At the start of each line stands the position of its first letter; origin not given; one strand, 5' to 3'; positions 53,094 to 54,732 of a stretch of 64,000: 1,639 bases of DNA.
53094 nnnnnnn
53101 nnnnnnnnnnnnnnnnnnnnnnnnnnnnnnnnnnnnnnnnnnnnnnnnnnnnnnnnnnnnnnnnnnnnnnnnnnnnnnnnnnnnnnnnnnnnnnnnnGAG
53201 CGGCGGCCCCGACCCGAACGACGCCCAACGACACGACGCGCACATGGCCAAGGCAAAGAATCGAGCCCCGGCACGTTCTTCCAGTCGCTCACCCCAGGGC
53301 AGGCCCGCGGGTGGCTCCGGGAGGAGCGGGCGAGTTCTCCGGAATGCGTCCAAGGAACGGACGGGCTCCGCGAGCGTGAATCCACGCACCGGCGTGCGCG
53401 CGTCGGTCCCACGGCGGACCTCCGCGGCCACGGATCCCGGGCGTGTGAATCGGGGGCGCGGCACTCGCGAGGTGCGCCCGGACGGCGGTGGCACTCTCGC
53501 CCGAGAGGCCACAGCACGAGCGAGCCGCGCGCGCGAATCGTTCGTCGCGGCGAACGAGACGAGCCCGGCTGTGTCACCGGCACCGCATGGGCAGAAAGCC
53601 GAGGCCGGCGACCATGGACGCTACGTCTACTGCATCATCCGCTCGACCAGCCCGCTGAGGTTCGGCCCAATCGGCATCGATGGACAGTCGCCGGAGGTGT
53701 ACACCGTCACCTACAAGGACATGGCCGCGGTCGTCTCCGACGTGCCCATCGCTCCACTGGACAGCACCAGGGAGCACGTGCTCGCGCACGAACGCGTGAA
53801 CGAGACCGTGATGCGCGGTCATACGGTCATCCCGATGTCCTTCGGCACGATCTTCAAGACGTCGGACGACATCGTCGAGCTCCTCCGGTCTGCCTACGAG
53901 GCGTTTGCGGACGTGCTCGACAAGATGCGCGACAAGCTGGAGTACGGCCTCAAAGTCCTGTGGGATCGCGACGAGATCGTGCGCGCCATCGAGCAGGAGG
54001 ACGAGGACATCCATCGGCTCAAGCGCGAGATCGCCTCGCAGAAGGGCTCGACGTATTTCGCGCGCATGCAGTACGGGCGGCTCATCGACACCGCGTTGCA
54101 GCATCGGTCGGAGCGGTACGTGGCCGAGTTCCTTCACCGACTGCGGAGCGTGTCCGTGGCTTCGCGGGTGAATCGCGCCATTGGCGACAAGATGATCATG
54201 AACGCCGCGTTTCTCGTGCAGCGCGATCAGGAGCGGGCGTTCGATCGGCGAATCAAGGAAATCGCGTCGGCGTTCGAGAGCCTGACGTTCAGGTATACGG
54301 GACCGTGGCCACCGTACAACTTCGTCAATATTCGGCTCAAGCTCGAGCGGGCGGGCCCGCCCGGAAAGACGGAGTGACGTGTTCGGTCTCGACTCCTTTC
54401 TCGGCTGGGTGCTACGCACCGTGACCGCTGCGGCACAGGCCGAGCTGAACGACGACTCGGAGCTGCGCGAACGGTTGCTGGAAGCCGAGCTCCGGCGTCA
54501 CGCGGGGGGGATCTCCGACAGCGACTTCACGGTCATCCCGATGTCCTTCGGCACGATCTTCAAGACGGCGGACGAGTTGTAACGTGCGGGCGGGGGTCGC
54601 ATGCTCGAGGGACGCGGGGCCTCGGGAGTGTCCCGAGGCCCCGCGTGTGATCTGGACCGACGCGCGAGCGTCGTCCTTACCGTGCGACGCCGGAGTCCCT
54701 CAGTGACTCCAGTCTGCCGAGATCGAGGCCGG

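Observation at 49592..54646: Reduced, rearranged gas-vesicle-protein locus with a complete GAF/PAS histidine kinase + CheY pair inserted between gvpA and gvpF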

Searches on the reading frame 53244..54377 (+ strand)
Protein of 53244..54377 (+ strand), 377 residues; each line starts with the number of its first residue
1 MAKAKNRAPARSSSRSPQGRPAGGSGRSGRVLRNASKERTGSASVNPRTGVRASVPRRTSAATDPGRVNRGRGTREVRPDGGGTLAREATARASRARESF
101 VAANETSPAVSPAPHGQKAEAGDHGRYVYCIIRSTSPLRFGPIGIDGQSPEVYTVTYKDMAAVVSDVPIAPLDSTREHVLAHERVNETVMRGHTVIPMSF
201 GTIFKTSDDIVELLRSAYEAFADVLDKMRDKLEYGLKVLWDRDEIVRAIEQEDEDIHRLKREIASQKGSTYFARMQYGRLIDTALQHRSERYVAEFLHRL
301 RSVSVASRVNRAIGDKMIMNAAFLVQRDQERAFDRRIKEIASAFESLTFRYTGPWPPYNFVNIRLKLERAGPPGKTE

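Call 3: search_protein_families(library=pfam, proteins=[window:53244-54377:+], max_evalue=0.01)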
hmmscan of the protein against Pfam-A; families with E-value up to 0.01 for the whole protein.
window:53244-54377:+ (377 aa): 1 family
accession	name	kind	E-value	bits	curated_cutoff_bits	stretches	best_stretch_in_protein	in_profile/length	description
PF06386.16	GvpL_GvpF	-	2.1e-76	257.6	23.6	1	125-362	1-245/245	Gas vesicle synthesis protein GvpL/GvpF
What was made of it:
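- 53244..54377 (+): gvpF (GvpL/GvpF family), intact, with a basic low-complexity N-terminal extension of about 125 aa. Pfam GvpL_GvpF 257.6 bits (call 3).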

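Call 7: find_encoding_contigs(protein=window:53244-54377:+, flank=10000, max_places=10)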
Protein window:53244-54377:+ (377 aa): no gene with exactly this product is on record in the collection.

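Call 9: find_homologous_proteins(query=window:53244-54377:+, max_evalue=1e-10)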
Query window:53244-54377:+ (377 aa): 7558 proteins with E <= 1e-10 among 8000 candidates; the best 120 are listed.
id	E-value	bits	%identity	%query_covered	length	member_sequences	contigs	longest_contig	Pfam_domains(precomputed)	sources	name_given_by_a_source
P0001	7.5e-145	501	90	66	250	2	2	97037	PF06386.17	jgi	jgi:hypothetical protein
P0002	7.3e-144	498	67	98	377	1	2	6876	PF06386.17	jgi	jgi:hypothetical protein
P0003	1.5e-143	497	65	98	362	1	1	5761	PF06386.17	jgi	jgi:hypothetical protein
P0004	2.6e-143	496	87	66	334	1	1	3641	PF06386.17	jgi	jgi:hypothetical protein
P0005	4.1e-143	495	69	91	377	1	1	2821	PF06386.17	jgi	jgi:hypothetical protein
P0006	4.5e-143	495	68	98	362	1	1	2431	PF06386.17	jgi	jgi:hypothetical protein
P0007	6.8e-143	494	84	70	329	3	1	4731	PF06386.17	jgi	jgi:Gas vesicle synthesis protein GvpL/GvpF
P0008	9.1e-143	494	87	65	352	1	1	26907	PF06386.17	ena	-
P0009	1.2e-142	494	67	98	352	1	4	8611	PF06386.17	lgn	-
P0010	1.4e-142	493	79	77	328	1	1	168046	PF06386.17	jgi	jgi:hypothetical protein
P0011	1.8e-142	493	82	71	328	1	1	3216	PF06386.17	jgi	jgi:hypothetical protein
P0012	3.3e-142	492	75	83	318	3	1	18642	PF06386.17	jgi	jgi:hypothetical protein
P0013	4.3e-142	492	84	70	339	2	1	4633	PF06386.17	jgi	jgi:hypothetical protein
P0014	4.9e-142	492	86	67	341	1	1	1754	PF06386.17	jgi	jgi:hypothetical protein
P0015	5.0e-142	492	85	69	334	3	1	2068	PF06386.17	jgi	jgi:hypothetical protein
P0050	2.8e-140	486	84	69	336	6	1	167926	PF06386.17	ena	-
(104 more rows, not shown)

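Call 10: find_encoding_contigs(protein=P0001, flank=10000, max_places=3)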
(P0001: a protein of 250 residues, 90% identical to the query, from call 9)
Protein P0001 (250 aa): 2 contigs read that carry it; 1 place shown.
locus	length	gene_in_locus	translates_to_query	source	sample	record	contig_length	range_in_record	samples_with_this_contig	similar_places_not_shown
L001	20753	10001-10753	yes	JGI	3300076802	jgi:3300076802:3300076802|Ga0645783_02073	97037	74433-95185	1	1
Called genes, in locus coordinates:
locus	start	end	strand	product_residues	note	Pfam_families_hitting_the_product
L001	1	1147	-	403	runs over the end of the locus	PF00128:Alpha-amylase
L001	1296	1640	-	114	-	PF13560:HTH_31, PF01381:HTH_3, PF12844:HTH_19 (weak), PF13443:HTH_26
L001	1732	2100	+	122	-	PF00072:Response_reg (weak)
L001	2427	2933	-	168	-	PF04461:YajQ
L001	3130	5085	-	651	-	PF17152:CHASE8, PF00672:HAMP (weak), PF00512:HisKA, PF02518:HATPase_c, PF00072:Response_reg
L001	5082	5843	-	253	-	PF13689:DUF4154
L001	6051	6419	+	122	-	PF00741:Gas_vesicle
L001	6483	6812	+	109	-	PF00741:Gas_vesicle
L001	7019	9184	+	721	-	PF00989:PAS (faint), PF08448:PAS_4 (faint), PF13188:PAS_8 (faint), PF13426:PAS_9 (faint), PF00512:HisKA, PF02518:HATPase_c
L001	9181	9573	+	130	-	PF00072:Response_reg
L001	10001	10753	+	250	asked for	PF06386:GvpL_GvpF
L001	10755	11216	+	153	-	PF05120:GvpG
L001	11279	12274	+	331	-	PF06386:GvpL_GvpF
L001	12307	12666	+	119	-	PF00741:Gas_vesicle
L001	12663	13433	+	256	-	PF06386:GvpL_GvpF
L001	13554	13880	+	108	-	PF05121:GvpK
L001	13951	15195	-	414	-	PF04893:Yip1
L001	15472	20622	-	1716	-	PF00270:DEAD, PF00271:Helicase_C, PF19306:WHD_Lhr, PF08494:DEAD_assoc, PF23236:WHD_2nd_Lhr, PF23235:WHD_3rd_Lhr, PF23234:WHD_4th_Lhr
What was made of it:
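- Closest known: Actinomycete gvpO-A-F-G-. Different: This family carries an extra GvpJ-like gene before gvpA and three GvpF/L paralogues (call 10).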

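Call 11: find_encoding_contigs(protein=P0010, flank=10000, max_places=3)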
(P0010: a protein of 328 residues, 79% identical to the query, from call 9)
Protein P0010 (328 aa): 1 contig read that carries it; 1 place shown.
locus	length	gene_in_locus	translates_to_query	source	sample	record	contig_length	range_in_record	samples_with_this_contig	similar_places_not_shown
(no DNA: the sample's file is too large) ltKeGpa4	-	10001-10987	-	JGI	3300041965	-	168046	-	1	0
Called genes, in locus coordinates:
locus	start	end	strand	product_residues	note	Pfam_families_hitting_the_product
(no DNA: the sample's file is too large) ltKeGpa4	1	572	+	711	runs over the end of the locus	PF02922:CBM_48, PF00128:Alpha-amylase (weak), PF21331:Isoamylase_C (weak)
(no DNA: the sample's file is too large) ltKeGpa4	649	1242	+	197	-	PF00072:Response_reg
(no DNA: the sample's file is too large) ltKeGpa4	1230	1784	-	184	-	PF04461:YajQ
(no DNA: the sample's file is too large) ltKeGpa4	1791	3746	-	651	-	PF17152:CHASE8, PF00672:HAMP (weak), PF00512:HisKA, PF02518:HATPase_c, PF00072:Response_reg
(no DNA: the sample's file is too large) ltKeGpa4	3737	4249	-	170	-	PF13689:DUF4154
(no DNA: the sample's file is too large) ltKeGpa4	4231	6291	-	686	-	-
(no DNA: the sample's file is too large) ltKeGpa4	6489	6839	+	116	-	PF00741:Gas_vesicle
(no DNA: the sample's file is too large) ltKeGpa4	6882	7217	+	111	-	PF00741:Gas_vesicle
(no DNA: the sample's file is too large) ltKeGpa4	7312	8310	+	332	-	-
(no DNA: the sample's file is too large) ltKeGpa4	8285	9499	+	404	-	PF00512:HisKA, PF02518:HATPase_c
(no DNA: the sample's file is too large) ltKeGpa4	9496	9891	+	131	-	PF00072:Response_reg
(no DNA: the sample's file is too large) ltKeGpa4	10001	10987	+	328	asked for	PF06386:GvpL_GvpF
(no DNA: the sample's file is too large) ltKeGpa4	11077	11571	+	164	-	PF05120:GvpG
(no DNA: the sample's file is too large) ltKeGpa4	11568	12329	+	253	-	PF06386:GvpL_GvpF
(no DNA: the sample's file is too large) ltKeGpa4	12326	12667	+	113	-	PF00741:Gas_vesicle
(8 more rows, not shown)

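Call 12: find_encoding_contigs(protein=P0050, flank=10000, max_places=3)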
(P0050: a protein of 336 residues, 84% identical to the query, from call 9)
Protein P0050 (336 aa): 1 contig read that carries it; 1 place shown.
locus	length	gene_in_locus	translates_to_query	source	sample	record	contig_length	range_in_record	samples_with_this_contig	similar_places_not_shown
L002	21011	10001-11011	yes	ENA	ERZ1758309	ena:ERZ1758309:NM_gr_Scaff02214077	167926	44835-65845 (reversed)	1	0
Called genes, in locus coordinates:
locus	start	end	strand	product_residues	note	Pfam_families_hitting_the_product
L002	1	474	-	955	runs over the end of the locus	PF00128:Alpha-amylase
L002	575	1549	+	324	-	-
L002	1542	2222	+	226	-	PF02308:MgtC, PF16316:DUF4956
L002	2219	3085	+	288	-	PF13091:PLDc_2, PF00614:PLDc (faint), PF13091:PLDc_2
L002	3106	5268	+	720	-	PF02922:CBM_48, PF00128:Alpha-amylase (faint), PF21331:Isoamylase_C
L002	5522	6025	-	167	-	PF04461:YajQ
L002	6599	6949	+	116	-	PF00741:Gas_vesicle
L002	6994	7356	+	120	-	PF00741:Gas_vesicle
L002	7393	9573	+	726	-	PF00989:PAS (weak), PF08448:PAS_4 (faint), PF13188:PAS_8 (faint), PF13426:PAS_9 (faint), PF00512:HisKA, PF02518:HATPase_c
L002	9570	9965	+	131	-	PF00072:Response_reg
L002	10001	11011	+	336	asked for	PF06386:GvpL_GvpF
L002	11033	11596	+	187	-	PF05120:GvpG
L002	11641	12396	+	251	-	PF06386:GvpL_GvpF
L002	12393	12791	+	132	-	PF00741:Gas_vesicle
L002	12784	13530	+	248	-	PF06386:GvpL_GvpF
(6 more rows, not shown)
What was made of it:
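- Three long contigs carry the full order with Pfam-annotated GvpG, GvpL/F (twice more), Gas_vesicle and GvpK (calls 10-12).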

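Call 18: find_related_loci(query=window:53244-54377:+, collection=genome_contigs, flank=10000)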
Query window:53244-54377:+ (377 aa) in genome_contigs; peptide patterns used: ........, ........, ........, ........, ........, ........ (x = any residue, [..] = any of these).
599 stretches matched a pattern (row limit reached: there are more); 488 encode a relative of the query (tblastn E <= 1e-3); the best 80 are kept; 80 distinct loci.
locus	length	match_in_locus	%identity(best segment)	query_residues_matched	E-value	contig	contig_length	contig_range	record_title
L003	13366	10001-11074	65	1-371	7e-149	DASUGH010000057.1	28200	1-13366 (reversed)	MAG TPA_asm: Vicinamibacterales bacterium isolate SMAG_U1400 k141_80448, whole genome shotgun sequence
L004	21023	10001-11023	65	1-371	1e-148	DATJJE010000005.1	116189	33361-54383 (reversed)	MAG TPA_asm: Vicinamibacterales bacterium isolate SMAG_U15557 k141_12126360, whole genome shotgun sequence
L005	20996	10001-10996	65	1-371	2e-148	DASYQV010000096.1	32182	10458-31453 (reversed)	MAG TPA_asm: Vicinamibacterales bacterium isolate SMAG_U4494 k141_1485265, whole genome shotgun sequence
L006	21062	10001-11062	66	25-371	4e-148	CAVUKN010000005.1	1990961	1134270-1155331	MAG: uncultured Acidobacteriota bacterium isolate MFD00392.bin.2.401 genome assembly, contig: contig_846, whole genome s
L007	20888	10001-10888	75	70-371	6e-148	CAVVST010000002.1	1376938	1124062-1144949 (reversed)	MAG: uncultured Acidobacteriota bacterium isolate MFD02840.bin.2.185 genome assembly, contig: contig_18068, whole genome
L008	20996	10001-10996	69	47-371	5e-148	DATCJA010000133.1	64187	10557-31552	MAG TPA_asm: Vicinamibacterales bacterium isolate SMAG_U7873 k141_3773086, whole genome shotgun sequence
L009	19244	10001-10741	87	125-371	1e-147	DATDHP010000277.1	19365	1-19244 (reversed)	MAG TPA_asm: Vicinamibacterales bacterium isolate SMAG_U281 k141_465876, whole genome shotgun sequence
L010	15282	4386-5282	74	71-371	2e-147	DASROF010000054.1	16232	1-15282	MAG TPA_asm: Vicinamibacterales bacterium isolate SMAG_U10261 k141_1277346, whole genome shotgun sequence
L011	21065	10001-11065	66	13-371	4e-147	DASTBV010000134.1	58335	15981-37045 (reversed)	MAG TPA_asm: Vicinamibacterales bacterium isolate SMAG_U775 k141_992215, whole genome shotgun sequence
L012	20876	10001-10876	76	76-371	5e-147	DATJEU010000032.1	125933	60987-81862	MAG TPA_asm: Vicinamibacterales bacterium isolate SMAG_U15441 k141_107931, whole genome shotgun sequence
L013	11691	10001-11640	87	125-371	3e-147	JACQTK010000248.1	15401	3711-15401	MAG: Acidobacteria bacterium isolate NC_groundwater_1409_Ag_S-0.65um_68_39 S_p65_S5_coassembly_k141_4020465, whole genom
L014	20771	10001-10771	84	114-371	1e-146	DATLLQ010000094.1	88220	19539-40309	MAG TPA_asm: Vicinamibacterales bacterium isolate SMAG_U13752 k141_356478, whole genome shotgun sequence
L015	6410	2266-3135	78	87-371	7e-147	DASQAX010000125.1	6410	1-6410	MAG TPA_asm: Vicinamibacterales bacterium isolate SMAG_U11656 k141_308081, whole genome shotgun sequence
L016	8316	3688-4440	86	121-371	2e-146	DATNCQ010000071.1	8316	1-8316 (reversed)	MAG TPA_asm: Vicinamibacterales bacterium isolate SMAG_U11218 k141_453245, whole genome shotgun sequence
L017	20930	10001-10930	73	59-371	3e-146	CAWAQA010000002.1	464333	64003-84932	MAG: uncultured Acidobacteriota bacterium isolate MFD02840.bin.2.39 genome assembly, contig: contig_2042, whole genome s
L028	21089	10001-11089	59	14-370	7e-133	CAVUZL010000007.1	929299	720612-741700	MAG: uncultured Acidobacteriota bacterium isolate MFD05521.bin.2.215 genome assembly, contig: contig_17657, whole genome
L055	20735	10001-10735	76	125-369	3e-125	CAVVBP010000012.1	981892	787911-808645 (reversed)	MAG: Vicinamibacterales bacterium isolate MFD02809.bin.1.263 genome assembly, contig: contig_57777, whole genome shotgun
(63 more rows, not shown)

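Call 38: search_protein_families(library=ncbifam, proteins=[window:53244-54377:+, L001:6051-6419:+, L001:10755-11216:+, L001:11279-12274:+, L001:12307-12666:+, L001:12663-13433:+], max_evalue=0.001)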
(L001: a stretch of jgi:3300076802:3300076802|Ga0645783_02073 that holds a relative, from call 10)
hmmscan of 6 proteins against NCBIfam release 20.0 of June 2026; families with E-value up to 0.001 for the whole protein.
window:53244-54377:+ (377 aa): 2 families
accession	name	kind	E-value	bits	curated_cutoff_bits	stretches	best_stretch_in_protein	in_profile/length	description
NF045778.1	gas_vesic_GvpL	equivalog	6.2e-33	114.6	200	1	125-361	2-256/260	gas vesicle protein GvpL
NF052351.1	GasVProtGvpFCyan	equivalog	1.5e-29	103.4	350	1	157-362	18-226/227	gas vesicle protein GvpF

L001:6051-6419:+ (122 aa): 5 families
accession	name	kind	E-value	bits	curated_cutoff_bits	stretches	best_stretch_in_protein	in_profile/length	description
NF046090.2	halo_gas_GvpJ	exception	4.4e-13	49.1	125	1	9-65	1-57/73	gas vesicle protein GvpJ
NF006874.0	PRK09371.1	subfamily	4.5e-12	45.9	100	1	12-57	8-53/71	gas vesicle structural protein GvpA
NF046092.1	halo_gas_GvpA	exception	1.1e-09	38.3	112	1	14-56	4-46/64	gas vesicle protein GvpA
NF006872.0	PRK09368.1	subfamily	2.5e-09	37.4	151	1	11-56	12-57/143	gas vesicle structural protein GvpA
NF046091.2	halo_gas_GvpM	exception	1.8e-08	34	109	1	9-63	3-58/67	gas vesicle protein GvpM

L001:10755-11216:+ (153 aa): 0 families

L001:11279-12274:+ (331 aa): 1 family
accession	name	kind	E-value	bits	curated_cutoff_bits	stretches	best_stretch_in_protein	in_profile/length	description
NF045778.1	gas_vesic_GvpL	equivalog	1.8e-10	41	200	1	22-244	31-257/260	gas vesicle protein GvpL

L001:12307-12666:+ (119 aa): 2 families
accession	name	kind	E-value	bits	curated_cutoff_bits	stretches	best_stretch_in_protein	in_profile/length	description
NF046091.2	halo_gas_GvpM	exception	0.00017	21.2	109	1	36-72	8-44/67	gas vesicle protein GvpM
NF006874.0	PRK09371.1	subfamily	0.00097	19.2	100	0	34-69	7-42/71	gas vesicle structural protein GvpA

L001:12663-13433:+ (256 aa): 1 family
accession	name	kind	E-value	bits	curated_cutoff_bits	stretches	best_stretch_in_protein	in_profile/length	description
NF045778.1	gas_vesic_GvpL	equivalog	1.5e-07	31.4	200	0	215-254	217-256/260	gas vesicle protein GvpL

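Call 41: search_protein_families(library=pfam, proteins=[L028:11175-13499:+, L055:8100-9380:+, L055:14819-16306:+], max_evalue=0.001)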
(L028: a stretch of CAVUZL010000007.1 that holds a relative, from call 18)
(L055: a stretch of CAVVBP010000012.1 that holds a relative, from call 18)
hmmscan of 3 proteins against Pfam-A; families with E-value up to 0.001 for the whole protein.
L028:11175-13499:+ (775 aa): 7 families
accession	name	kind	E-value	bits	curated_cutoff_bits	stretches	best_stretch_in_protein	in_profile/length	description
PF02374.21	ArsA_ATPase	-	6.3e-102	341.3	24.3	2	108-414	2-301/305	Anion-transporting ATPase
PF01656.29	CbiA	-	1.4e-15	57.8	25.4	2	457-678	3-85/125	CobQ/CobB/MinD/ParA nucleotide binding domain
PF13614.12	AAA_31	-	9.5e-12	45.6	27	0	112-164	7-58/177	AAA domain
PF10609.15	ParA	-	1.9e-09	37.7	27.1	0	458-480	9-31/246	NUBPL iron-transfer P-loop NTPase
PF02562.22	PhoH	-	7.2e-07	29.3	27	0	109-172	21-83/205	PhoH-like protein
PF13481.12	AAA_25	-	8.6e-06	25.9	27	0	109-204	35-130/195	AAA domain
PF25199.1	nSTAND_NTPase5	-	8.8e-06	26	34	0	100-150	34-84/145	Novel STAND NTPase 5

L055:8100-9380:+ (427 aa): 4 families
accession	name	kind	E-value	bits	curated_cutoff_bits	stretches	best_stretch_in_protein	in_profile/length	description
PF00072.30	Response_reg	-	8e-21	74.7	30.2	1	303-416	1-110/111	Response regulator receiver domain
PF02518.31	HATPase_c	-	6.7e-17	62.4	26.4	1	161-272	2-110/111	Histidine kinase-, DNA gyrase B-, and HSP90-like ATPase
PF00512.31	HisKA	-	4.7e-08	33.4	26.9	1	53-108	5-59/66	His Kinase A (phospho-acceptor) domain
PF13581.12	HATPase_c_2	-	3.6e-05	24.2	27.4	0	177-253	44-114/127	Histidine kinase-like ATPase domain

L055:14819-16306:+ (496 aa): 10 families
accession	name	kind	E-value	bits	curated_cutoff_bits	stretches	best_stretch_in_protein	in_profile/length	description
PF00158.32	Sigma54_activat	-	2.6e-69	232.7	20.2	1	159-325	1-167/168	Sigma-54 interaction domain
PF25601.1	AAA_lid_14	-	3.4e-28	97.7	27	1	331-409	1-79/87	AAA+ ATPase lid domain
PF00072.30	Response_reg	-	1.9e-25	89.6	30.2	1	21-130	1-110/111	Response regulator receiver domain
PF14532.12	Sigma54_activ_2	-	6.6e-21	75.4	25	1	160-330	1-138/138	Sigma-54 interaction domain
PF02954.25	HTH_8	-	1.2e-14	54.2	22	1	423-464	1-42/42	Bacterial regulatory protein, Fis family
PF07728.20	AAA_5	-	1.1e-07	32.4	22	1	183-302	2-124/139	AAA domain (dynein-related subfamily)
PF13191.12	AAA_16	-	2e-06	28.8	32.6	1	159-223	2-64/167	AAA ATPase domain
PF00004.35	AAA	-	2.4e-05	25.2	21.2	1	183-308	1-119/131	ATPase family associated with various cellular activities (AAA)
PF07724.20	AAA_2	-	0.00036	21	27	1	181-308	4-132/166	AAA domain (Cdc48 subfamily)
PF18024.7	HTH_50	-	0.00097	19.2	27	0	424-466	8-49/50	Helix-turn-helix domain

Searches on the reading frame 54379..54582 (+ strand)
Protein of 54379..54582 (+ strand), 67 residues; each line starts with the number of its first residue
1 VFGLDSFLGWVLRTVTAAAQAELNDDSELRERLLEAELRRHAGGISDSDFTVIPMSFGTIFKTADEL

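Call 3: search_protein_families(library=pfam, proteins=[window:54379-54582:+], max_evalue=0.01)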
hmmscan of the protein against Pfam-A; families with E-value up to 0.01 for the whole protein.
window:54379-54582:+ (67 aa): 2 families
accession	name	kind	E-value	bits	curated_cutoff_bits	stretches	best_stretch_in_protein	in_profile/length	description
PF05120.17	GvpG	-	1.1e-09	38.7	30.6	1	8-51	12-55/67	Gas vesicle protein G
PF06386.16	GvpL_GvpF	-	0.0016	19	23.6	1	25-66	48-89/245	Gas vesicle synthesis protein GvpL/GvpF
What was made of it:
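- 54379..54582 (+): Truncated, chimeric gvpG. It is native to about 54530 (51 codons) and then reads into the filler. GvpG Pfam 38.7 bits, covering profile positions 12-55 of 67 (call 3).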

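Call 38: search_protein_families(library=ncbifam, proteins=[window:54379-54582:+], max_evalue=0.001)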
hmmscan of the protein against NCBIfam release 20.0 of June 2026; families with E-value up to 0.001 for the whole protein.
window:54379-54582:+ (67 aa): 0 families

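Call 65: find_encoding_contigs(protein=window:54379-54582:+, flank=10000, max_places=10)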
Protein window:54379-54582:+ (67 aa): no gene with exactly this product is on record in the collection.

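Call 66: list_cluster_members(proteins=[window:54379-54582:+, window:49704-50105:+, window:50607-52808:+, window:50619-52808:+, window:48307-48825:-, window:46355-48310:-])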
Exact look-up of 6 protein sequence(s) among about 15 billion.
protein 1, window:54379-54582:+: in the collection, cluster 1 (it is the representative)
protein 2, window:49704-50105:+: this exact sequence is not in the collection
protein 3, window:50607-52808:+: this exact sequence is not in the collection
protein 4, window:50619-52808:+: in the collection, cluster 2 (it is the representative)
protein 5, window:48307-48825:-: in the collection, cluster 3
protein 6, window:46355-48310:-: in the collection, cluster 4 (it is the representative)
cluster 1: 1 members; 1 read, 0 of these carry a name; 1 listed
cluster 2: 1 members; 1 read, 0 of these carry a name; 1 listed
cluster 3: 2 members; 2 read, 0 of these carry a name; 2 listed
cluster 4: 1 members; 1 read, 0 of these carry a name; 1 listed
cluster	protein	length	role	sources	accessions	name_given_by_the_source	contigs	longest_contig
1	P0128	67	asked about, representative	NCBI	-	-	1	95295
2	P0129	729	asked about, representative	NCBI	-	-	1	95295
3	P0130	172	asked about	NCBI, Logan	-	-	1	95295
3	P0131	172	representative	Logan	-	-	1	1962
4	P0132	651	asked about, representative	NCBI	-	-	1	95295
